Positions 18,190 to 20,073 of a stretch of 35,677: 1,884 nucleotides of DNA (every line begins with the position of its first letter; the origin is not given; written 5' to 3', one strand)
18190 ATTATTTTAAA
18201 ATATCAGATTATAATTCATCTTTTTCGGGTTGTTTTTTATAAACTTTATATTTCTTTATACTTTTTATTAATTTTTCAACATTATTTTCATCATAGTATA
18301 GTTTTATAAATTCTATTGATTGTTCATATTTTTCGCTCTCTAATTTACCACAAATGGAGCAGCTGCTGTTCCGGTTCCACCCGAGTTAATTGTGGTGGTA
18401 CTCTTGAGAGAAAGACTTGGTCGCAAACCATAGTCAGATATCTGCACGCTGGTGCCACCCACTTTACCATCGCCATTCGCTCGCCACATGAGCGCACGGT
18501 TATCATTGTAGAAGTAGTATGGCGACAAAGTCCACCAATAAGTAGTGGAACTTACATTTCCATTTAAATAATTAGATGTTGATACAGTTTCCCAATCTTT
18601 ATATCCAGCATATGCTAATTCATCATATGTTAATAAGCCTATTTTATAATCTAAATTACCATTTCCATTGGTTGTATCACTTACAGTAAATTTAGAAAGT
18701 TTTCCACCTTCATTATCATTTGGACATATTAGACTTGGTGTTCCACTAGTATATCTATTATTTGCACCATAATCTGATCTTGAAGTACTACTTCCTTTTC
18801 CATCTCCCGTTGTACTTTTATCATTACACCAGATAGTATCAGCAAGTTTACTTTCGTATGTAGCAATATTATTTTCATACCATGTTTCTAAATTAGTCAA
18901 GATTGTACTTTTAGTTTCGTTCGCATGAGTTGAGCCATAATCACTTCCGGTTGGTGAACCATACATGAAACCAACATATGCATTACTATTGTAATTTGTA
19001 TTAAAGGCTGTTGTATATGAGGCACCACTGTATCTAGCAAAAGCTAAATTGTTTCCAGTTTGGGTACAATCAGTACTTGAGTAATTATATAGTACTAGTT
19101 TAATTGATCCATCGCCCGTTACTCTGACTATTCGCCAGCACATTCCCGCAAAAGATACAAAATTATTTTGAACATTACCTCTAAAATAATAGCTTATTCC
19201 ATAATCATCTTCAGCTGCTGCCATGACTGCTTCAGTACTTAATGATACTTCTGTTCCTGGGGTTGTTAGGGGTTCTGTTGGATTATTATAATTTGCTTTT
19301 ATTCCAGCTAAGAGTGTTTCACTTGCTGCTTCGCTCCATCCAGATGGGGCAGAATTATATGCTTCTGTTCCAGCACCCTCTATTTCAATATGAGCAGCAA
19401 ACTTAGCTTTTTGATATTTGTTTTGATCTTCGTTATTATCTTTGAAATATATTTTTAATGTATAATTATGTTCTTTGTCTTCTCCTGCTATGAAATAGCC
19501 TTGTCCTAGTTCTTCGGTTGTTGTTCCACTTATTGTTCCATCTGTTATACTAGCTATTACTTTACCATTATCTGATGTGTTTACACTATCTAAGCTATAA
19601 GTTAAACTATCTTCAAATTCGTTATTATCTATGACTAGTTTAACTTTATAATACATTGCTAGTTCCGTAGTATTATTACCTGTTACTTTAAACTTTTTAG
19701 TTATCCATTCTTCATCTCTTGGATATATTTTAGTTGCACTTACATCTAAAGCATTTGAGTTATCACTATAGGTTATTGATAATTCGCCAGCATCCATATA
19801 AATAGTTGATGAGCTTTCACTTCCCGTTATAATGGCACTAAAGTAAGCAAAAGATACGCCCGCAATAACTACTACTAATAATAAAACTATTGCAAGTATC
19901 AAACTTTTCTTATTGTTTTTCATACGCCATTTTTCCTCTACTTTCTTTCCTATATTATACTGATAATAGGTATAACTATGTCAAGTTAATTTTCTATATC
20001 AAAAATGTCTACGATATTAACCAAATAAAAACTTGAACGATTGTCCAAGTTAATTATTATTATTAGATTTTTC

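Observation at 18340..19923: SipW-cognate (TasA/camelysin-type) signal peptide on a 527-aa protein with a compositionally foreign 3' end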

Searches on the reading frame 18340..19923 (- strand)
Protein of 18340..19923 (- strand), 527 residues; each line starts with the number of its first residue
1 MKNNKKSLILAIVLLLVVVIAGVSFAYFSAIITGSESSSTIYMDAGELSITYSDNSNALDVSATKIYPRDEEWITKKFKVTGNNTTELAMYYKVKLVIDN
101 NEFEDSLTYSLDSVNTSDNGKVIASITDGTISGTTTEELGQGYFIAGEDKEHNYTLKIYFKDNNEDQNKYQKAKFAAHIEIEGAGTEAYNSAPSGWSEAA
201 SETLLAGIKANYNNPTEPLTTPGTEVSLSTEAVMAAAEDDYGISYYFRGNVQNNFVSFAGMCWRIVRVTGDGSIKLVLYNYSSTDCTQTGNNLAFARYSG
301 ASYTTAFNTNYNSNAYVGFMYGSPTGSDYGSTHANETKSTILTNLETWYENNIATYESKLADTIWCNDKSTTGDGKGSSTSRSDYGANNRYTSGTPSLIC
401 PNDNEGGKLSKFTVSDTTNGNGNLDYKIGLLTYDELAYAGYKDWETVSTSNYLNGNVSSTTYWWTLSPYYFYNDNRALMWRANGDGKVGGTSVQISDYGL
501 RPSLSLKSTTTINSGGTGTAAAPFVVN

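Call 3: search_protein_families(library=pfam, proteins=[window:18340-19923:-], max_evalue=1)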
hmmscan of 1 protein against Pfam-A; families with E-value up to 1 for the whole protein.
window:18340-19923:- (527 aa): 3 families
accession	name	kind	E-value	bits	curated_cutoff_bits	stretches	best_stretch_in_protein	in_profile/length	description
PF12389.13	Peptidase_M73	-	2.1e-05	24.9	22.5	1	14-181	14-187/196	Camelysin metallo-endopeptidase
PF20350.3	DUF6645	-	0.067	13.7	27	0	41-88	53-101/119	Family of unknown function (DUF6645)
PF14730.11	DUF4468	-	0.099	13.5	22.6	0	52-88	1-36/92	Domain of unknown function (DUF4468) with TBP-like fold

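Call 4: search_protein_families(library=ncbifam, proteins=[window:18340-19923:-], max_evalue=1)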
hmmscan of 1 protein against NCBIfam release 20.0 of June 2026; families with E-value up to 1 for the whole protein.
window:18340-19923:- (527 aa): 1 family
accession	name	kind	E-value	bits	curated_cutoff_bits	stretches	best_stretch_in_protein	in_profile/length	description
NF007484.0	PRK10077.1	equivalog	0.13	11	608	1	4-63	5-63/480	D-xylose transporter XylE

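Call 6: find_homologous_proteins(query=window:18340-19923:-)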
Query window:18340-19923:- (527 aa): 4297 proteins with E <= 0.001 among 8000 candidates; the best 120 are listed.
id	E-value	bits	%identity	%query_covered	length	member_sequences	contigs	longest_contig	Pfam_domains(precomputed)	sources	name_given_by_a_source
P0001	0.0e+0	1168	100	100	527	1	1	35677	PF19789.7,PF12389.14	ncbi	-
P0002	3.8e-173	595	59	92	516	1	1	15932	-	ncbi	-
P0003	2.9e-170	586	56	100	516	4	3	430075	-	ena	-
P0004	3.6e-170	585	56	96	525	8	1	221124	-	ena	-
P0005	7.0e-168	578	54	100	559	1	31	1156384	-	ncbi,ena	-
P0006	9.8e-168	577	53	100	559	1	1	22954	-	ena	-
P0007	1.2e-167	577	54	100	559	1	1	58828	-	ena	-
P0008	2.2e-167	576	53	100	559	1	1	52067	-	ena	-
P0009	2.7e-167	576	54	100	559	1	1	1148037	-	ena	-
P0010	3.6e-167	575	54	100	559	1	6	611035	-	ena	-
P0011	8.8e-167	574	53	100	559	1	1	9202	-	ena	-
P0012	8.8e-167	574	53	100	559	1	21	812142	-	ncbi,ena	-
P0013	1.4e-166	573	54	100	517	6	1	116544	-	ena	-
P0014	1.5e-166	573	53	100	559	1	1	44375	-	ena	-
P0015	2.9e-166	572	53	100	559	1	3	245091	-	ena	-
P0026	3.4e-164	566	53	97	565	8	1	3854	-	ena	-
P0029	1.2e-163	564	54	100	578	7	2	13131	-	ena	-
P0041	1.1e-161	557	53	100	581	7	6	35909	-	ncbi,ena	-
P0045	1.6e-161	557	54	100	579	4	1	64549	PF19789.7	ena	-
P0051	1.0e-160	554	53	97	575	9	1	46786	-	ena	-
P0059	6.4e-160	551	49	100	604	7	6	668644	-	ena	-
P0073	8.4e-159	548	53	100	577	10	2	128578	-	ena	-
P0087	6.1e-158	545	53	97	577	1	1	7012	PF19789.7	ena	-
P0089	8.3e-158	544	53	100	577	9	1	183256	-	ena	-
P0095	1.6e-157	543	50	100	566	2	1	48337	-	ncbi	-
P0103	2.4e-157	543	52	97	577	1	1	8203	PF19789.7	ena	-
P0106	3.4e-157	542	51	99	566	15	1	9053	-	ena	-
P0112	5.0e-157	542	52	100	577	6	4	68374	PF19789.7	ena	-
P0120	1.1e-156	541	50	96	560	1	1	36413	-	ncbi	-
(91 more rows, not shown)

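Call 7: search_solved_structures(query=window:18340-19923:-, max_evalue=1, show_alignments=2)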
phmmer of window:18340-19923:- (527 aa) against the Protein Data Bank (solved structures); distinct sequences matched with E-value up to 1: 0.

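Call 8: find_encoding_contigs(protein=P0001, flank=10000, max_places=3)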
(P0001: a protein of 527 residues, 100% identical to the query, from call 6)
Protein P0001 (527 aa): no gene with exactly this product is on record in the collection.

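Call 16: find_related_loci(query=A1, collection=genome_contigs, flank=10000)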
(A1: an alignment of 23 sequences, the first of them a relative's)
Query A1 (527 aa) in genome_contigs; peptide patterns used: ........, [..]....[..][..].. (x = any residue, [..] = any of these).
301 stretches matched a pattern; 275 encode a relative of the query (tblastn E <= 1e-3); the best 80 are kept; 79 distinct loci.
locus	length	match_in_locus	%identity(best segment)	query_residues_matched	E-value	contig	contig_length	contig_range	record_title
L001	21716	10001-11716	54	2-526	5e-172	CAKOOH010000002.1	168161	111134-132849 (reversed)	MAG: uncultured Bacilli bacterium isolate REFINED_METABAT215_TOP10_CONTIGS_1500_ASSEMBLY_K77_MERGED__Hadza_MoBio_hadza-I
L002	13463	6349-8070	54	1-527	8e-172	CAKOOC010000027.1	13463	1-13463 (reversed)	MAG: uncultured Bacilli bacterium isolate REFINED_METABAT215_TOP10_CONTIGS_1500_ASSEMBLY_K77_MERGED__Hadza_MoBio_hadza-A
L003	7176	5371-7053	51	1-527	2e-171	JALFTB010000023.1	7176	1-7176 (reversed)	MAG: bacterium isolate SUG986 k141_49749, whole genome shotgun sequence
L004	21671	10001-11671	54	17-527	1e-169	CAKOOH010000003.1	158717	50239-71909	MAG: uncultured Bacilli bacterium isolate REFINED_METABAT215_TOP10_CONTIGS_1500_ASSEMBLY_K77_MERGED__Hadza_MoBio_hadza-I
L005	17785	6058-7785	53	2-527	6e-169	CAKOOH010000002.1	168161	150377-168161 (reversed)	MAG: uncultured Bacilli bacterium isolate REFINED_METABAT215_TOP10_CONTIGS_1500_ASSEMBLY_K77_MERGED__Hadza_MoBio_hadza-I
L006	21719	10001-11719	52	1-527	3e-167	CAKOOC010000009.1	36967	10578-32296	MAG: uncultured Bacilli bacterium isolate REFINED_METABAT215_TOP10_CONTIGS_1500_ASSEMBLY_K77_MERGED__Hadza_MoBio_hadza-A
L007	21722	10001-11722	52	1-527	4e-167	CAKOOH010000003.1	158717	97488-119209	MAG: uncultured Bacilli bacterium isolate REFINED_METABAT215_TOP10_CONTIGS_1500_ASSEMBLY_K77_MERGED__Hadza_MoBio_hadza-I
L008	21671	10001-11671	53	17-527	6e-164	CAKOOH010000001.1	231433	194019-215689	MAG: uncultured Bacilli bacterium isolate REFINED_METABAT215_TOP10_CONTIGS_1500_ASSEMBLY_K77_MERGED__Hadza_MoBio_hadza-I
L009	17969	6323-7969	52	16-527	6e-162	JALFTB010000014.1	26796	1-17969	MAG: bacterium isolate SUG986 k141_157196, whole genome shotgun sequence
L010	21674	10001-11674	53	17-527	4e-162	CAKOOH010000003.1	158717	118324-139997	MAG: uncultured Bacilli bacterium isolate REFINED_METABAT215_TOP10_CONTIGS_1500_ASSEMBLY_K77_MERGED__Hadza_MoBio_hadza-I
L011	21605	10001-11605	52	20-527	4e-162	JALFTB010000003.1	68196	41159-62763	MAG: bacterium isolate SUG986 k141_253655, whole genome shotgun sequence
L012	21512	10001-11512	55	22-526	3e-160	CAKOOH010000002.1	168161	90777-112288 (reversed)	MAG: uncultured Bacilli bacterium isolate REFINED_METABAT215_TOP10_CONTIGS_1500_ASSEMBLY_K77_MERGED__Hadza_MoBio_hadza-I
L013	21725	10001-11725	51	1-527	1e-157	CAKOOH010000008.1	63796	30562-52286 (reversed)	MAG: uncultured Bacilli bacterium isolate REFINED_METABAT215_TOP10_CONTIGS_1500_ASSEMBLY_K77_MERGED__Hadza_MoBio_hadza-I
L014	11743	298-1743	52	87-527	3e-143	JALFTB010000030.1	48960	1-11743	MAG: bacterium isolate SUG986 k141_63300, whole genome shotgun sequence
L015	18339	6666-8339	53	1-527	5e-167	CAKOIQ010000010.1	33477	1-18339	MAG: uncultured Bacilli bacterium isolate REFINED_METABAT215_TOP10_CONTIGS_1500_ASSEMBLY_K77_MERGED__Hadza_MoBio_hadza-E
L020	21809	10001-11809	48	1-527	3e-160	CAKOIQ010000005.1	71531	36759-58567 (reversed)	MAG: uncultured Bacilli bacterium isolate REFINED_METABAT215_TOP10_CONTIGS_1500_ASSEMBLY_K77_MERGED__Hadza_MoBio_hadza-E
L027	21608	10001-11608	35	5-526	5e-69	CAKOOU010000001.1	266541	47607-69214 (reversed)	MAG: uncultured Bacilli bacterium isolate REFINED_METABAT215_TOP10_CONTIGS_1500_ASSEMBLY_K77_MERGED__Hadza_MoBio_hadza-I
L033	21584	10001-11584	34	1-526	1e-64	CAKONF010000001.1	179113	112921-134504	MAG: uncultured Bacilli bacterium isolate REFINED_METABAT215_TOP10_CONTIGS_1500_ASSEMBLY_K77_MERGED__Hadza_MoBio_hadza-A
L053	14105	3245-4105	43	237-527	1e-54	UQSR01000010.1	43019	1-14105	uncultured Tenericutes bacterium isolate UMGS610 genome assembly, contig: NODE_400_length_43019_cov_9.956638, whole geno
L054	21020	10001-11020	37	156-526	3e-54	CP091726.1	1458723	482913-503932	MAG: Bacilli bacterium isolate nC33_bin.244.fa chromosome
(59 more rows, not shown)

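Call 25: search_protein_families(library=pfam, proteins=[L027:12870-13868:+, L027:12109-12555:+, L027:12545-12886:+], max_evalue=0.01)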
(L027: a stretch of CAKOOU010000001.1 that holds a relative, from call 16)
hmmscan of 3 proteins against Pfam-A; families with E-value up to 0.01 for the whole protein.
L027:12870-13868:+ (332 aa): 1 family
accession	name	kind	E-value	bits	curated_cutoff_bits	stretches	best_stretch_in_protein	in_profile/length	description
PF00078.32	RVT_1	-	1.2e-19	71.2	29.6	1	67-286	8-205/205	Reverse transcriptase (RNA-dependent DNA polymerase)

L027:12109-12555:+ (148 aa): 1 family
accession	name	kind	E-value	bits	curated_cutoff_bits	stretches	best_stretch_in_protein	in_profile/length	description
PF01624.25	MutS_I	-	1.2e-05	26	20.6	1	21-61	8-48/113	MutS domain I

L027:12545-12886:+ (113 aa): 1 family
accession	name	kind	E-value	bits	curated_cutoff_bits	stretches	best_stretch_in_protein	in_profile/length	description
PF22296.2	bAvd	-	1.4e-09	38.9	40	1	21-109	16-106/107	bAvd-like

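Call 28: find_encoding_contigs(protein=P0002, flank=10000, max_places=3)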
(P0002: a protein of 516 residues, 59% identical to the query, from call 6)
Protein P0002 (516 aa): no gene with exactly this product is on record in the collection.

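Call 29: find_encoding_contigs(protein=P0005, flank=10000, max_places=3)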
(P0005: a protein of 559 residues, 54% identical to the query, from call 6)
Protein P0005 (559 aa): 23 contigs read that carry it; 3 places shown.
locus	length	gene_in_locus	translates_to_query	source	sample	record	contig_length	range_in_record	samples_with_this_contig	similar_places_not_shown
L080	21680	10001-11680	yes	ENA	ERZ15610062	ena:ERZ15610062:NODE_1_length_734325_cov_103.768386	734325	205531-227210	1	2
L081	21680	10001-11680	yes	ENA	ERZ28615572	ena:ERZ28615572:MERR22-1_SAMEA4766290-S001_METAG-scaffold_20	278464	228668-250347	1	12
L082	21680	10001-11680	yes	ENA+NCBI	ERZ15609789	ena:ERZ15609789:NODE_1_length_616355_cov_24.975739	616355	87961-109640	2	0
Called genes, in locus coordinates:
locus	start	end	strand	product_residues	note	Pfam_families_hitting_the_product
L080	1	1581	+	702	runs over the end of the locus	PF03717:PBP_dimer, PF00905:Transpeptidase, PF03793:PASTA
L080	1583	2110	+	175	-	-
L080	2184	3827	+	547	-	-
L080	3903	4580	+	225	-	PF01551:Peptidase_M23, PF01471:PG_binding_1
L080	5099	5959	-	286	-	PF01297:ZnuA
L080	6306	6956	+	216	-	PF14622:Ribonucleas_3_3, PF00636:Ribonuclease_3, PF00035:dsrm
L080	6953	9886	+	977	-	PF02463:SMC_N, PF13304:AAA_21 (weak), PF13476:AAA_23, PF13555:AAA_29 (weak), PF06470:SMC_hinge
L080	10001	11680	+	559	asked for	-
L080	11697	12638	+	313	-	PF07454:SpoIIP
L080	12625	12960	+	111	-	-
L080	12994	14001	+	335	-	PF14398:ATPgrasp_YheCD (faint), PF14397:ATPgrasp_ST, PF02655:ATP-grasp_3 (faint), PF02955:GSH-S_ATP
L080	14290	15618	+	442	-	PF07719:TPR_2 (faint)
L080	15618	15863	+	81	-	-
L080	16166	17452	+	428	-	PF02403:Seryl_tRNA_N, PF00587:tRNA-synt_2b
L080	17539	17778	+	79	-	PF14069:SpoVIF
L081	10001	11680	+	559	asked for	-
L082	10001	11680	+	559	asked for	-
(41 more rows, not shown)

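Call 33: list_cluster_members(proteins=[P0106, P0073, P0051, P0004, P0026, P0041, P0029, P0059, P0089, P0013])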
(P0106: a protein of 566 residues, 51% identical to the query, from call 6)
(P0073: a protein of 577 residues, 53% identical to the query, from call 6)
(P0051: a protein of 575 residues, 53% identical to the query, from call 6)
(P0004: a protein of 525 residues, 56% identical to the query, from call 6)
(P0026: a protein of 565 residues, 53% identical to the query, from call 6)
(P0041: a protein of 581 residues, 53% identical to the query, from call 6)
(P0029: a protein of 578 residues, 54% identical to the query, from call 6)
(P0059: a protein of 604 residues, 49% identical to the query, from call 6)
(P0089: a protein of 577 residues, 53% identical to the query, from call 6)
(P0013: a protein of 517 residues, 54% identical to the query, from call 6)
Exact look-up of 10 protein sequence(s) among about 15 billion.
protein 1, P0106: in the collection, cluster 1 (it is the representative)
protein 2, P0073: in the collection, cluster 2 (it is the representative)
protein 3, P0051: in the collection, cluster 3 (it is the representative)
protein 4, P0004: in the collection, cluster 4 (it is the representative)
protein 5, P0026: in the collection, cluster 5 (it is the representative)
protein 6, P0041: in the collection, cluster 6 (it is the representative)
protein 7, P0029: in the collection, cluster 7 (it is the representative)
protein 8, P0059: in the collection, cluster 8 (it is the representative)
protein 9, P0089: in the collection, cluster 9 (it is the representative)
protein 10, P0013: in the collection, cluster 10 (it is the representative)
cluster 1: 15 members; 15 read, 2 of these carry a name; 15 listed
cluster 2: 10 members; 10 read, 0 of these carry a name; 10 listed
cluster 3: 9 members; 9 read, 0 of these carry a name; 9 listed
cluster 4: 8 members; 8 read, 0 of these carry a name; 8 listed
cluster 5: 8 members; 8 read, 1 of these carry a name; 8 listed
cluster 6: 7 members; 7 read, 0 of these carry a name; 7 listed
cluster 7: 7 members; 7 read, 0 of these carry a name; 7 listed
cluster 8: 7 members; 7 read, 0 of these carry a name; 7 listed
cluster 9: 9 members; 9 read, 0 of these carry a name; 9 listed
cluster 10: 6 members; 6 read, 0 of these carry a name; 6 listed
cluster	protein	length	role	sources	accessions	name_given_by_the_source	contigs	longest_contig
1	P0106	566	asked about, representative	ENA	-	-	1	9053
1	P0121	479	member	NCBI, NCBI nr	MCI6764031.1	hypothetical protein MSH26_04175 [bacterium] | hypothetical protein [bacterium]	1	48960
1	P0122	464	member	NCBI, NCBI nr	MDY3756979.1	MAG: hypothetical protein SO009_01585, partial [Bacilli bacterium] | hypothetical protein [Bacilli bacterium]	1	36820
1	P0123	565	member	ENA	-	-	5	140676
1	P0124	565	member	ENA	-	-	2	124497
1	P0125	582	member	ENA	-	-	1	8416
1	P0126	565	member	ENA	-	-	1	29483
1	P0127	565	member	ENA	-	-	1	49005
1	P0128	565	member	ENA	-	-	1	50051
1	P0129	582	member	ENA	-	-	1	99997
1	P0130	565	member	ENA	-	-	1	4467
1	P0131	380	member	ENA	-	-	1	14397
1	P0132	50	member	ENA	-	-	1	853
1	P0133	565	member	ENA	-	-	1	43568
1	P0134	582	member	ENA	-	-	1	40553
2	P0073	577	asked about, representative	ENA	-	-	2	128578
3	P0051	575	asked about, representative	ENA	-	-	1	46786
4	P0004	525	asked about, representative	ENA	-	-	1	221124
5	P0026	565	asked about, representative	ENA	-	-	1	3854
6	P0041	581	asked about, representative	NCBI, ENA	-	-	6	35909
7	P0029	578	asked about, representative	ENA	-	-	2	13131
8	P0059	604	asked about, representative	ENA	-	-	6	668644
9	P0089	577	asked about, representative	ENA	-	-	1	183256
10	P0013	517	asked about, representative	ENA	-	-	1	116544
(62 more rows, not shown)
